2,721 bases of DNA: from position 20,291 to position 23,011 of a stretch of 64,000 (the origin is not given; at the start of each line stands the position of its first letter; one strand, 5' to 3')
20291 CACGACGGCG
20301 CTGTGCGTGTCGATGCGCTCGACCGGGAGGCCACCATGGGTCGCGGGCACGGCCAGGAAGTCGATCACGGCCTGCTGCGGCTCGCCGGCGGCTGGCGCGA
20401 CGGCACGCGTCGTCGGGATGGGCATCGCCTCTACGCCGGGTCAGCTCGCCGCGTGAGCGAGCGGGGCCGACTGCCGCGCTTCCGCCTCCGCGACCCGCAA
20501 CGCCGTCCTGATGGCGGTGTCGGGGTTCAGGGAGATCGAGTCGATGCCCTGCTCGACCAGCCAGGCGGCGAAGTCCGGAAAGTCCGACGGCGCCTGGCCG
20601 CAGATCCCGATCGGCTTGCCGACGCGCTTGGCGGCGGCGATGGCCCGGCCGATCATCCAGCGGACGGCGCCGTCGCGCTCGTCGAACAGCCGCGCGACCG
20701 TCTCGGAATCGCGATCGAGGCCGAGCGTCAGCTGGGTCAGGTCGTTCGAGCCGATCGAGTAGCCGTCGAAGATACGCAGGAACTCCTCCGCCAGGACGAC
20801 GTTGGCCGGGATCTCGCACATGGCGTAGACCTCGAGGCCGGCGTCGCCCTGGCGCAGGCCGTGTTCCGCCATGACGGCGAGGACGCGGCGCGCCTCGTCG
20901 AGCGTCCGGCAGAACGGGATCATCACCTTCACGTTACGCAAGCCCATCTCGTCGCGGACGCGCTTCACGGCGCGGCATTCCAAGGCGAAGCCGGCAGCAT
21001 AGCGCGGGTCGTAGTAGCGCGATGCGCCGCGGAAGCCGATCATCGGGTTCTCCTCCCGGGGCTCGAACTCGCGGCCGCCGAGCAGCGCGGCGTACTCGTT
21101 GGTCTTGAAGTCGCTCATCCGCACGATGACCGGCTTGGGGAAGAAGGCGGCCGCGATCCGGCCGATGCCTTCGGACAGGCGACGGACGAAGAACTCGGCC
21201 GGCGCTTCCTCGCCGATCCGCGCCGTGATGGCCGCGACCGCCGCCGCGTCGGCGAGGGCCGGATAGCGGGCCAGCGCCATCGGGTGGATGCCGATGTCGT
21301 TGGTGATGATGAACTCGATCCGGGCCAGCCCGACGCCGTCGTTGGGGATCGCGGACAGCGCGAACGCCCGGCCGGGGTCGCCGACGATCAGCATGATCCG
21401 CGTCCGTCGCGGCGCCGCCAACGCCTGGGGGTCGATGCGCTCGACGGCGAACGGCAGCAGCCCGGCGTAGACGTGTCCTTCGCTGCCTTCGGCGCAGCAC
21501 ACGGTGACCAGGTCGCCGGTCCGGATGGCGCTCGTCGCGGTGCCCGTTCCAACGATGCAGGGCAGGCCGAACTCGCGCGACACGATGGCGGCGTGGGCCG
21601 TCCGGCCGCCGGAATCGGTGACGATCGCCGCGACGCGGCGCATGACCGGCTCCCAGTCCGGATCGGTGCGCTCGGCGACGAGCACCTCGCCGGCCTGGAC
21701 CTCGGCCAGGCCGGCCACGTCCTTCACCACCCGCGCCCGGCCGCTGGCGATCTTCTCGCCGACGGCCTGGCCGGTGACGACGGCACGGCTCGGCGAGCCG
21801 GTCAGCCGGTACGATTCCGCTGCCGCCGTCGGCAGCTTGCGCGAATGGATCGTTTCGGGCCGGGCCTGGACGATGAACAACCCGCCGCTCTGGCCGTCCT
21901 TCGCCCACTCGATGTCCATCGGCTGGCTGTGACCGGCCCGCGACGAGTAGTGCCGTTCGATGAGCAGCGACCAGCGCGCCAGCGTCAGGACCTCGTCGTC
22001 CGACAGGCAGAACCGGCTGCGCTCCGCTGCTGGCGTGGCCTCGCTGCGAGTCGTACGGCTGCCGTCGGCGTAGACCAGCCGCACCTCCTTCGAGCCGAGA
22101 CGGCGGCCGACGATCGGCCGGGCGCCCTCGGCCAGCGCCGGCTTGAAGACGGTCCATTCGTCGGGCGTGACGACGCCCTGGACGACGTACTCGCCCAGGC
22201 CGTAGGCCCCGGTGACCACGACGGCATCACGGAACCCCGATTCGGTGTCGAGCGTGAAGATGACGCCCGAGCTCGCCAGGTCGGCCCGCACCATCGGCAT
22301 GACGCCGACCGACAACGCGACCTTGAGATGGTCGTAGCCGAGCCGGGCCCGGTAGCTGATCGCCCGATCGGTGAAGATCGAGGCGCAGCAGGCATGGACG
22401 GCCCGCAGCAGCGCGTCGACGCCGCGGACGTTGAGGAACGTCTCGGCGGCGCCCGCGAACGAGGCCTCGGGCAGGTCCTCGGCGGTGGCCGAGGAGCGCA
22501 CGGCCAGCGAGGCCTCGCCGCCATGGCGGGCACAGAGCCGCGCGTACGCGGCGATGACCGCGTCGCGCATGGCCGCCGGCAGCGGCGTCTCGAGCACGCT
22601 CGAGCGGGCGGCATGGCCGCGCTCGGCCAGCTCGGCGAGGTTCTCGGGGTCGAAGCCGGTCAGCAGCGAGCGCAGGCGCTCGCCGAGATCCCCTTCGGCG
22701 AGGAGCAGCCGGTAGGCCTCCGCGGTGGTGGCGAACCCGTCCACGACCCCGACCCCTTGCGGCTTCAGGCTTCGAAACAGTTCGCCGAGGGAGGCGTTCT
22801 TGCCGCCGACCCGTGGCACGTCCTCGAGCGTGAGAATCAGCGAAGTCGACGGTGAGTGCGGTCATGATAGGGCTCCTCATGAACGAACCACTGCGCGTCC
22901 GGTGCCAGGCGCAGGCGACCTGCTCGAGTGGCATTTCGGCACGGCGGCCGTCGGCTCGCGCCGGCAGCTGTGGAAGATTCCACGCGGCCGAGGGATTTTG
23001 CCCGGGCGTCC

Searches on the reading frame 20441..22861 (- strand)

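Call 74: search_protein_families(library=pfam, proteins=[window:20441-22861:-], max_evalue=0.00001)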
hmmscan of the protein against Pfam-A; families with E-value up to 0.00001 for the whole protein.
window:20441-22861:- (806 aa): 3 families
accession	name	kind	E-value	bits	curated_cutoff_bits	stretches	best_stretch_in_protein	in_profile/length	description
PF01326.24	PPDK_N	-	1.9e-108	363.1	27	1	16-352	2-325/328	Pyruvate phosphate dikinase, AMP/ATP-binding domain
PF02896.24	PEP-utilizers_C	-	5e-56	190.5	22.8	1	481-793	14-291/293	PEP-utilising enzyme, PEP-binding domain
PF00391.29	PEP-utilizers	-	8.8e-26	89.8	23.1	1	389-459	2-72/72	PEP-utilising enzyme, mobile domain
